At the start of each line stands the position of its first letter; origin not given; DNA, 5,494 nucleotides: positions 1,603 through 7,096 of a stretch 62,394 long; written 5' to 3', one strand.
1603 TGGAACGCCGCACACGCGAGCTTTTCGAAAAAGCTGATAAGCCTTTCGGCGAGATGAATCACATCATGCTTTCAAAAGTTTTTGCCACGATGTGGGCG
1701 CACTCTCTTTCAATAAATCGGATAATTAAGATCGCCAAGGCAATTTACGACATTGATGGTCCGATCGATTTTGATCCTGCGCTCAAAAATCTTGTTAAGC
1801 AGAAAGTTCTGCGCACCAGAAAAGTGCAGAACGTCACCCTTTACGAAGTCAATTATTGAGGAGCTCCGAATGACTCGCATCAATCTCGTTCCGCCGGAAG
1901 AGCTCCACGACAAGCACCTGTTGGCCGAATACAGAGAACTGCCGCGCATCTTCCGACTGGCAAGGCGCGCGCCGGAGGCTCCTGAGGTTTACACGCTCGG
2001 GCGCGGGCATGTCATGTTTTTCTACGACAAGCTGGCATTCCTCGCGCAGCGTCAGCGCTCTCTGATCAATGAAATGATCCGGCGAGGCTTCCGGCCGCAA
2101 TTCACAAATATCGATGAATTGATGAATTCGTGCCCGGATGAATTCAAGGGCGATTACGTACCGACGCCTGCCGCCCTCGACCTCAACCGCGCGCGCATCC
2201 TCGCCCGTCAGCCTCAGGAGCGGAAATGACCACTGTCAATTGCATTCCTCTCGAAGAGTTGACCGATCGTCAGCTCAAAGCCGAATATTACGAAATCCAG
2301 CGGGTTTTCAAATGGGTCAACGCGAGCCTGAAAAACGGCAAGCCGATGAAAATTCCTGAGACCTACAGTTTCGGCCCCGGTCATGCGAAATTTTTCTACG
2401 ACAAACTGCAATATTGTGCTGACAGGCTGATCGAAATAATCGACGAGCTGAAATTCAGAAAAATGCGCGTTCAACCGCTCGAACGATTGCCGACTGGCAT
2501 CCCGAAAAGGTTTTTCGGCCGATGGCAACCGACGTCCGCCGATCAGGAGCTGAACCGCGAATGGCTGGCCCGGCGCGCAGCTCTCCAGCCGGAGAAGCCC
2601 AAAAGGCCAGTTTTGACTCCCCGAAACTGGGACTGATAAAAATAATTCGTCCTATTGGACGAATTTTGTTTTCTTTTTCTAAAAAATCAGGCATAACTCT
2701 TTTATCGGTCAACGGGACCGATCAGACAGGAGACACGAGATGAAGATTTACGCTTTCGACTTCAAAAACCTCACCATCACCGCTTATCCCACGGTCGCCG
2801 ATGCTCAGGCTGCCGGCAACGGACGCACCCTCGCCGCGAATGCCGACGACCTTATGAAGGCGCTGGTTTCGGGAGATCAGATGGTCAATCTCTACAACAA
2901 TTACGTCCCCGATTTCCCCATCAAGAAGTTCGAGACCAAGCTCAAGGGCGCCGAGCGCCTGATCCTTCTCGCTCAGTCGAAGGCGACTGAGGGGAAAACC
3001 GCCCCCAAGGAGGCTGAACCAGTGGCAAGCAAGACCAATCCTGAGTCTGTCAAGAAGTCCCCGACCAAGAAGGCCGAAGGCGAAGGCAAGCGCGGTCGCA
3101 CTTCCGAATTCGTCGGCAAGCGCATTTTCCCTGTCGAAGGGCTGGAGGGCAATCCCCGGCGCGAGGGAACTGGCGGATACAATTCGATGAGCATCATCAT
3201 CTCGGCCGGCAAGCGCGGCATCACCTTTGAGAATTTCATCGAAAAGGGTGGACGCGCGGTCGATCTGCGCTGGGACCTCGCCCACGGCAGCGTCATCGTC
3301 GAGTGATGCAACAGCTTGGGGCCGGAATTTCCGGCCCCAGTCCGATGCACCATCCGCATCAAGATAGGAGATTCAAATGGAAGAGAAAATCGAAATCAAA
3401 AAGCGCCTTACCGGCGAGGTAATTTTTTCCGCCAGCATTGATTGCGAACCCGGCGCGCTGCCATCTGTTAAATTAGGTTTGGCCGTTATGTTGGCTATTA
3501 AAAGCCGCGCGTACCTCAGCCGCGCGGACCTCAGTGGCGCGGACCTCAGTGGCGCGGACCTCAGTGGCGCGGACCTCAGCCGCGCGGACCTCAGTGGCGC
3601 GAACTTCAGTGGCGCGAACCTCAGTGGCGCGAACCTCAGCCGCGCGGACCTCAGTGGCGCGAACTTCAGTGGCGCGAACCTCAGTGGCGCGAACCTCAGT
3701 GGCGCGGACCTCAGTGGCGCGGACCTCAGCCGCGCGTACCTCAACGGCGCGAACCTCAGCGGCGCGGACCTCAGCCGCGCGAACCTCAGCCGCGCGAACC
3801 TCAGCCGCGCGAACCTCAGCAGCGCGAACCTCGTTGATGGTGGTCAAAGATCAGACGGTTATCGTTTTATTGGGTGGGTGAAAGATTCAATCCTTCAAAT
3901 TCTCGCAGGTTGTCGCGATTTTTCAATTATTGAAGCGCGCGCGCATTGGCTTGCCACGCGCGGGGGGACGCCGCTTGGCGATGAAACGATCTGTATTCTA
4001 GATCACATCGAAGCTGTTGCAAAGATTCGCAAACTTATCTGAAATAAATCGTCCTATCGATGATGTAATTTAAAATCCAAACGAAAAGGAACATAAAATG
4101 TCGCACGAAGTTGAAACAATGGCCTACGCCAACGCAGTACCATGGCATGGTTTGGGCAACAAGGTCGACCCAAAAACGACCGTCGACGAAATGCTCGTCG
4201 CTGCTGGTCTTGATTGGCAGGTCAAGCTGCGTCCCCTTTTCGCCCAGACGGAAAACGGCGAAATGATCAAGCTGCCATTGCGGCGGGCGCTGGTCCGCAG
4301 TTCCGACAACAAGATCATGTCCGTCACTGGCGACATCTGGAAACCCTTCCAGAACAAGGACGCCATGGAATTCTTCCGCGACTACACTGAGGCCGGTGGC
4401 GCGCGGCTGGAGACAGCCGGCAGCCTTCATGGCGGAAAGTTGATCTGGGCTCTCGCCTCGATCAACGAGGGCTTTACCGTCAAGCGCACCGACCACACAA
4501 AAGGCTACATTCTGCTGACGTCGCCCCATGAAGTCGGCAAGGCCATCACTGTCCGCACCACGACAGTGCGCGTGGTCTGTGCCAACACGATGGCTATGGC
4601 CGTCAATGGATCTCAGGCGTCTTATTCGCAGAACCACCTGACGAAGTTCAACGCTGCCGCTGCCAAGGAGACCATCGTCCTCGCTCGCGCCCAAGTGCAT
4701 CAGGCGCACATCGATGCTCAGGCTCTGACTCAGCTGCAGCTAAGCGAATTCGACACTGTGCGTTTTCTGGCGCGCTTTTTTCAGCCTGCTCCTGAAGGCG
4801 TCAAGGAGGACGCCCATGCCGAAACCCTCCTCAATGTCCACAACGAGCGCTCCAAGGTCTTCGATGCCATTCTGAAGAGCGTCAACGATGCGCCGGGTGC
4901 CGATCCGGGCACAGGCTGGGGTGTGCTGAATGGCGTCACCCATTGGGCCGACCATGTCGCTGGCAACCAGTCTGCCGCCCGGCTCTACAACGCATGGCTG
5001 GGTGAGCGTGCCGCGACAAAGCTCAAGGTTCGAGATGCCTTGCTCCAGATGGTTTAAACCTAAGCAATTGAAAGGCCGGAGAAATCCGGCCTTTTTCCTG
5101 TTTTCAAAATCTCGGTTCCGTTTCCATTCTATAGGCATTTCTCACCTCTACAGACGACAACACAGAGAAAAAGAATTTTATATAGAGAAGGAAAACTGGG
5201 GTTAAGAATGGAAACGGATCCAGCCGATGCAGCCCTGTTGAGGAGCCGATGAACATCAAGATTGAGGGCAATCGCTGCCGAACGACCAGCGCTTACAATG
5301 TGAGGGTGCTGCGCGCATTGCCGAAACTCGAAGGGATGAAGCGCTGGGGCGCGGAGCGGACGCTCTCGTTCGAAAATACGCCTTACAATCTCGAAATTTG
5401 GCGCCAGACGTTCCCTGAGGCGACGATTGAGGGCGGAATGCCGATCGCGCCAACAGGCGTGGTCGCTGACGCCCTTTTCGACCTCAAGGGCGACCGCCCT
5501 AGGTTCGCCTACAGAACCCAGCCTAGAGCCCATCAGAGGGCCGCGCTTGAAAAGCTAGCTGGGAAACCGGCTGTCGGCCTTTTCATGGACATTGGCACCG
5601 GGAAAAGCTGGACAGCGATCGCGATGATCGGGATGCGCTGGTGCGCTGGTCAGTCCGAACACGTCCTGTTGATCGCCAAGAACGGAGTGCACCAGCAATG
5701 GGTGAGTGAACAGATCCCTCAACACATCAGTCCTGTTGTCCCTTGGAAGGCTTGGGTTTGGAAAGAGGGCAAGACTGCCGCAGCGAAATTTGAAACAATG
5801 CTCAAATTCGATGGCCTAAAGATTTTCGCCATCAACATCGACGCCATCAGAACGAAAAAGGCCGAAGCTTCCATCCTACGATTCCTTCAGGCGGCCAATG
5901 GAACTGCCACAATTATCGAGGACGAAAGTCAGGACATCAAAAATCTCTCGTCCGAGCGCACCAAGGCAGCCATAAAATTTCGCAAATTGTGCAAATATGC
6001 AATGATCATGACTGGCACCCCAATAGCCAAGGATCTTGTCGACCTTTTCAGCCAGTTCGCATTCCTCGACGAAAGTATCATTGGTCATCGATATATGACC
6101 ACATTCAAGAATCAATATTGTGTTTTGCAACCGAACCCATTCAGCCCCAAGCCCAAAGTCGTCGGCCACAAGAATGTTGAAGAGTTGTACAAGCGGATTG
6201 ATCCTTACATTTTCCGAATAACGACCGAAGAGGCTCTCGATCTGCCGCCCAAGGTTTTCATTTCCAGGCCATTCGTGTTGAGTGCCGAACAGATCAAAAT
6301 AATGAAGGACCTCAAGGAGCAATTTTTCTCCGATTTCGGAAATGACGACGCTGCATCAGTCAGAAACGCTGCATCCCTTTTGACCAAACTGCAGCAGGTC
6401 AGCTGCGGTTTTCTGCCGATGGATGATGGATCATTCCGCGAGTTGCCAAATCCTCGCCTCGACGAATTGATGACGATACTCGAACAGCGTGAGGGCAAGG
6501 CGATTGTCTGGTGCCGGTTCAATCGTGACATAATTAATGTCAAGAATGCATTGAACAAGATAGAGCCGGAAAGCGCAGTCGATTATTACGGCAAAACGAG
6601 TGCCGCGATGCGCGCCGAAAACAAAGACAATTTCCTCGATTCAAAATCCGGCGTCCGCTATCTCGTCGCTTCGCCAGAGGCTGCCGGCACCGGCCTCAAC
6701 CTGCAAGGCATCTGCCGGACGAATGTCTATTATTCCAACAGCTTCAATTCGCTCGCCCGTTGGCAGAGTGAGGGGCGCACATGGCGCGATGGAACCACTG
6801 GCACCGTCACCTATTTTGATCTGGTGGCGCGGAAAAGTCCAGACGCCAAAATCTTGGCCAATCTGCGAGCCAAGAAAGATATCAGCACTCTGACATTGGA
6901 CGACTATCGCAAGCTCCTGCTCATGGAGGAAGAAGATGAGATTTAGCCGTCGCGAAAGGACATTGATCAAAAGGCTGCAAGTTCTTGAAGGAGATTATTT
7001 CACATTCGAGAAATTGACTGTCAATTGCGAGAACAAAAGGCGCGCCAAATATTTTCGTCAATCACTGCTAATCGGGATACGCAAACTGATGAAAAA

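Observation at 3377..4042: Pentapeptide-repeat (DNA-mimic type) protein whose C-terminal domain is shared with a second, differently repeated protein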

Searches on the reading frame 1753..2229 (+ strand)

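Call 24: search_protein_families(library=phrogs, proteins=[window:1753-2229:+], max_evalue=0.001)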
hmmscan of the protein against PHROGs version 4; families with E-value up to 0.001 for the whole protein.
window:1753-2229:+ (158 aa): 1 family
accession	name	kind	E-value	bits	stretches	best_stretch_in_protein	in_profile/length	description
phrog_1183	-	DNA, RNA and nucleotide metabolism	9e-39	133.5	1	40-156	1-129/139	endonuclease V N-glycosylase UV repair enzyme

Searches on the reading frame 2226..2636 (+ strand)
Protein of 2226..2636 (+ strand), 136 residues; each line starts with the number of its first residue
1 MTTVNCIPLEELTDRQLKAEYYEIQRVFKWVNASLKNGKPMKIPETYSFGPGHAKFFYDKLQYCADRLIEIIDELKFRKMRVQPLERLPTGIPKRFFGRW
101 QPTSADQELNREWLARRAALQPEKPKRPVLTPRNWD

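Call 24: search_protein_families(library=phrogs, proteins=[window:2226-2636:+], max_evalue=0.001)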
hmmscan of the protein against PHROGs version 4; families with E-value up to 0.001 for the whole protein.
window:2226-2636:+ (136 aa): 1 family
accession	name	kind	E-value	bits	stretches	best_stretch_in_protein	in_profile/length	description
phrog_1183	-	DNA, RNA and nucleotide metabolism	4.1e-28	98.9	1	1-124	1-132/139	endonuclease V N-glycosylase UV repair enzyme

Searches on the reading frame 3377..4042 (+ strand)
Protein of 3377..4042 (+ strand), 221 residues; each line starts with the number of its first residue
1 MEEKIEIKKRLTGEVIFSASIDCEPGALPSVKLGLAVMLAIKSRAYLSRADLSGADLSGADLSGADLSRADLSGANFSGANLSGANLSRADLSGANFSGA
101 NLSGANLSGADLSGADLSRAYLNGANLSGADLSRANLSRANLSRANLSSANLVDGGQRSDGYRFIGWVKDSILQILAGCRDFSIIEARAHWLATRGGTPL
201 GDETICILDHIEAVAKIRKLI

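Call 3: search_protein_families(library=pfam, proteins=[window:3377-4042:+], max_evalue=1)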
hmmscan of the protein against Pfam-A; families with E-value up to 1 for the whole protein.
window:3377-4042:+ (221 aa): 4 families
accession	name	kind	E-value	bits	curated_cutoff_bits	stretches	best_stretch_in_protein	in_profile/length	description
PF00805.28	Pentapeptide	-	3e-43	145.4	20.2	3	80-119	1-40/40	Pentapeptide repeats (8 copies)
PF13576.12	Pentapeptide_3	-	3.8e-19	69.1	27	3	74-115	3-47/48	Pentapeptide repeats (9 copies)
PF13599.13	Pentapeptide_4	-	2.1e-11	44.2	38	2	57-127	8-78/78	Pentapeptide repeat region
PF25296.1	Decapeptide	-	8.9e-06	25.9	45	2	48-106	13-71/74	Decapeptide repeat region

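Call 4: search_protein_families(library=phrogs, proteins=[window:3377-4042:+], max_evalue=1)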
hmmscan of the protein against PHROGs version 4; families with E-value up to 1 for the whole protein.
window:3377-4042:+ (221 aa): 12 families
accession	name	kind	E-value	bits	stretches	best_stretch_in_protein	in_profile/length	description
phrog_7713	-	unknown function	5.8e-34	116.9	3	45-94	25-74/103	-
phrog_31265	-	unknown function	1.5e-27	98.1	1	4-141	2-150/264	-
phrog_923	-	unknown function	4.6e-24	85.2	1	42-152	784-895/990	-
phrog_15350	-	unknown function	5.8e-21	75.9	1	45-152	144-261/494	-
phrog_31567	-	unknown function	1.5e-16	61.7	4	1-69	6-72/151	-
phrog_30240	-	unknown function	3.7e-13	50.1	1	51-150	154-253/438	-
phrog_12514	-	unknown function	8e-13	49.4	1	35-151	130-245/287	-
phrog_37032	-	unknown function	6.9e-07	30.2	1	46-68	4-26/110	-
phrog_7653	-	unknown function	2.8e-06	26.9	1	42-153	171-283/782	-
phrog_28766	-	tail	0.00047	19.6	1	76-155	140-219/472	tail fiber protein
phrog_29553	-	unknown function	0.079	13.7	0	100-113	20-33/63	-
phrog_20935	-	unknown function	0.11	13.6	0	46-61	12-27/51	-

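Call 25: find_encoding_contigs(protein=window:3377-4042:+, flank=10000, max_places=5)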
Protein window:3377-4042:+ (221 aa): no gene with exactly this product is on record in the collection.

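Call 32: search_protein_families(library=ncbifam, proteins=[window:3377-4042:+], max_evalue=1)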
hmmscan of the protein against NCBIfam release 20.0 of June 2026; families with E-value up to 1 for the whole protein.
window:3377-4042:+ (221 aa): 19 families
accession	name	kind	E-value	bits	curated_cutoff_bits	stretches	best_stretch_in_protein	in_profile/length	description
NF047416.1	penta_HetL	equivalog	2.3e-27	95.9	260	1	39-153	52-166/218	heterocyst differentiation pentapeptide repeat protein HetL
NF052603.1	penta_Alr5209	equivalog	9.9e-27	93.3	125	2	46-106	14-74/113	Alr5209 family pentapeptide repeat protein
NF011743.0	PRK15196.1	equivalog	6.3e-21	74.6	354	2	95-155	247-306/350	type III secretion system effector PipB2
NF011744.0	PRK15197.1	equivalog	1.5e-20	73.6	274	1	51-152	155-256/291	SPI-2 type III secretion system effector PipB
NF000071.4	penta_rpt_QnrA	exception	1.2e-19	71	450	2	70-152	117-199/218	QnrA family quinolone resistance pentapeptide repeat protein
NF033086.2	penta_rpt_Qnr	equivalog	3.3e-14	53.1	240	2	38-118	99-179/211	Qnr family pentapeptide repeat protein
NF033375.2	penta_rpt_QnrE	exception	3e-12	47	480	2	34-137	98-201/214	QnrE family quinolone resistance pentapeptide repeat protein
NF000420.1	penta_rpt_QnrB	exception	4.7e-12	46.3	460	2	34-134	98-198/214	QnrB family quinolone resistance pentapeptide repeat protein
NF000056.3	penta_rpt_QnrS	exception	1.3e-11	44.6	460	1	47-147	49-139/218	QnrS family quinolone resistance pentapeptide repeat protein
NF000421.1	penta_rpt_QnrVC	exception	3.8e-11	43.3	460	1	45-152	47-149/218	QnrVC family quinolone resistance pentapeptide repeat protein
NF038182.1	penta_rpt_SmQnr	exception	9.1e-11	42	460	2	90-152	135-197/215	SmQnr family pentapeptide repeat protein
NF012152.0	penta_rpt_QnrC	exception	1e-10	42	500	1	49-144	51-166/221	QnrC family quinolone resistance pentapeptide repeat protein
NF000349.1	mfpA_AE000516.2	equivalog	2.2e-09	37.4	360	2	70-125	92-147/183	pentapeptide repeat protein MfpA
NF012151.0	penta_rpt_QnrAS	exception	2.3e-09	37.6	490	1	46-147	68-169/218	QnrAS family quinolone resistance pentapeptide repeat protein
NF000139.2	penta_rpt_QnrD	exception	1.8e-08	34.6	425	1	37-131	101-195/214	QnrD family quinolone resistance pentapeptide repeat protein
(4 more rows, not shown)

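Call 33: search_protein_families(library=padloc, proteins=[window:3377-4042:+], max_evalue=1)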
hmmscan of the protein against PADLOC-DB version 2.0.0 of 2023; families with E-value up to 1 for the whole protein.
window:3377-4042:+ (221 aa): 0 families

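Call 63: predict_structure(alignment_id=A4)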
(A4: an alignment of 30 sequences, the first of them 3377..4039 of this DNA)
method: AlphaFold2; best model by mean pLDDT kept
length: 221 residues; sequences in the alignment: 30
mean_pLDDT: 95.7   pTM: 0.88
mean pLDDT of the five models: 95.7, 95.4, 95.1, 95.1, 94.0
residues with pLDDT >= 90: 211; 70-90: 9; 50-70: 1; < 50: 0
segments of 3 or more residues with pLDDT < 50: none
pLDDT, mean of each block of 10 residues (from residue 1): 95 97 95 97 96 98 98 98 98 98 98 97 97 95 93 93 92 88 95 95 96 94 91
secondary structure, 60 per line:
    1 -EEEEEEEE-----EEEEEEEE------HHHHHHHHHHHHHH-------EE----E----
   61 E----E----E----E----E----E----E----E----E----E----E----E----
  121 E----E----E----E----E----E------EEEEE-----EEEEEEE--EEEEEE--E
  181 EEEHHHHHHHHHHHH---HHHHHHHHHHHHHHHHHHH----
elements in order: E2-9 E15-22 H29-42 E153-157 E163-169 E172-177 E180-183 H184-195 H199-217

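Call 67: fold_search(model_id=the predicted structure, library=pdb)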
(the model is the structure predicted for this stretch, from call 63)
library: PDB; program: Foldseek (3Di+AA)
matches with E <= 10: 179; with E <= 0.001: 50
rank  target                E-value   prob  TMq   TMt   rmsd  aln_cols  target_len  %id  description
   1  2j8k                  7.9e-10  1.00  0.33  0.40   7.5       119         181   55  Structure of the fusion of NP275 and NP276, pentapeptide repeat proteins from Nostoc punctiforme (released 2006-12-07)
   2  4yei_A                1.4e-09  1.00  0.40  0.41   4.1       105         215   57  Beta1mut synthetic solenoid protein (released 2016-03-09)
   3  5di5                  3.7e-09  1.00  0.32  0.37   6.6       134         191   46  beta1 t801 loop variant in P3221 (released 2016-08-31)
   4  5dqa_C                3.9e-09  1.00  0.26  0.27   6.6       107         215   55  t3284 loop variant of beta1 (released 2016-08-31)
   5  4yc5                  4.9e-09  1.00  0.31  0.32   7.1       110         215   55  Beta1 synthetic solenoid protein (released 2016-03-09)
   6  4ycq                  1.0e-08  1.00  0.21  0.25   9.4       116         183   52  Beta1 synthetic solenoid protein (released 2016-03-09)
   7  5dqa_A                1.2e-08  1.00  0.33  0.34   6.3       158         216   39  t3284 loop variant of beta1 (released 2016-08-31)
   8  5dns_B                3.7e-08  1.00  0.24  0.26   9.1       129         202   51  t1428 loop variant in P3221 (released 2016-09-28)
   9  4yfo                  6.4e-08  1.00  0.31  0.29   7.9       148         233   43  beta1_ex1 (released 2016-03-16)
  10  5dns_A                7.9e-08  1.00  0.28  0.28   6.7       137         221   45  t1428 loop variant in P3221 (released 2016-09-28)
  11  2f3l                  3.7e-07  1.00  0.42  0.70   0.8        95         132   36  Crystal Structure of a Lumenal Rfr-domain protein (Contig83.1_1_243_746) from Cyanothece sp. 51142 at 2.1 Angstrom resol (released 2006-11-07)
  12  5dn0                  4.2e-07  1.00  0.23  0.23   8.5       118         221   51  t1555 loop variant (released 2016-08-31)
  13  5dra                  6.1e-07  1.00  0.38  0.44   6.1       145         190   41  t3284 loop variant of beta1 (released 2016-08-31)
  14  3n90                  9.8e-07  1.00  0.23  0.33  12.1       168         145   27  The 1.7 Angstrom resolution crystal structure of AT2G44920, a pentapeptide repeat protein from Arabidopsis thaliana thyl (released 2011-06-29)
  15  2g0y                  1.4e-06  1.00  0.43  0.71   0.8        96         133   35  Crystal Structure of a Lumenal Pentapeptide Repeat Protein from Cyanothece sp 51142 at 2.3 Angstrom Resolution. Tetragon (released 2006-11-07)
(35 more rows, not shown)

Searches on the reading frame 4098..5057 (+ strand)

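Call 24: search_protein_families(library=phrogs, proteins=[window:4098-5057:+], max_evalue=0.001)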
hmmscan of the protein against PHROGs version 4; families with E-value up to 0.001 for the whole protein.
window:4098-5057:+ (319 aa): 2 families
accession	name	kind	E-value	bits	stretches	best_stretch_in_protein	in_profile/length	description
phrog_1221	-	unknown function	2.7e-53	182.3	1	4-309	25-329/355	-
phrog_1362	-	unknown function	0.0003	21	1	136-287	218-366/391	-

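Call 32: search_protein_families(library=ncbifam, proteins=[window:4098-5057:+], max_evalue=1)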
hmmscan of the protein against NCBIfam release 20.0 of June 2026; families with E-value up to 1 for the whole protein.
window:4098-5057:+ (319 aa): 1 family
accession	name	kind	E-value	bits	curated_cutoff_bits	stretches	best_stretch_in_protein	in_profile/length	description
TIGR03299.1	LGT_TIGR03299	subfamily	1.3e-66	224.9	110.7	1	6-309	1-304/312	phage/plasmid-like protein TIGR03299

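Call 33: search_protein_families(library=padloc, proteins=[window:4098-5057:+], max_evalue=1)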
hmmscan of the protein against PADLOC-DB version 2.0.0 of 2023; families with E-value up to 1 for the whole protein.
window:4098-5057:+ (319 aa): 0 families

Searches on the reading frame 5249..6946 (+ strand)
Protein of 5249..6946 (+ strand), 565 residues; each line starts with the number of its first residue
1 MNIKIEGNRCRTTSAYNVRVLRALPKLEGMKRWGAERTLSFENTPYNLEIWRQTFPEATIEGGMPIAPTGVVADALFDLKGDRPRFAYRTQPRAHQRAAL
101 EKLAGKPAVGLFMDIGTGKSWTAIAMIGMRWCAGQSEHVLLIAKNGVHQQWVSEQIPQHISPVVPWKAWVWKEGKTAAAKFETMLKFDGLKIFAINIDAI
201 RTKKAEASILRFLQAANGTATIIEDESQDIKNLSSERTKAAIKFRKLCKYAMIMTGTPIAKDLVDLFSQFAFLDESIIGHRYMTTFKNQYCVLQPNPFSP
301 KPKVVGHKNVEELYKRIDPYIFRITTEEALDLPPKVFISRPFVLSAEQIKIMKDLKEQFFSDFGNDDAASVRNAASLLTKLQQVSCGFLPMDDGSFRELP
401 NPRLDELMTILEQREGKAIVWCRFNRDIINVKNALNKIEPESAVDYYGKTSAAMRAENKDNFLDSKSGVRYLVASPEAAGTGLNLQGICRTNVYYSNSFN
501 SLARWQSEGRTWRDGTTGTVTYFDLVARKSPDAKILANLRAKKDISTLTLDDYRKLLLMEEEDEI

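Call 24: search_protein_families(library=phrogs, proteins=[window:5249-6946:+], max_evalue=0.001)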
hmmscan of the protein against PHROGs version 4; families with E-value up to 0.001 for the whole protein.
window:5249-6946:+ (565 aa): 5 families
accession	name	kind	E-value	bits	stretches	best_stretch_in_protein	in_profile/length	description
phrog_62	-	DNA, RNA and nucleotide metabolism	3.4e-104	350.7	1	53-557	682-1140/1881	DNA helicase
phrog_29996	-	unknown function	8e-11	41.6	1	222-551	841-1165/1189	-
phrog_24008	-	DNA, RNA and nucleotide metabolism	1.2e-07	31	1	203-276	578-651/1006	helicase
phrog_21391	-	DNA, RNA and nucleotide metabolism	1.4e-07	30.1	0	413-489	1357-1430/2021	DNA helicase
phrog_11354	-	unknown function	1.2e-05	26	1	466-543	21-98/116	-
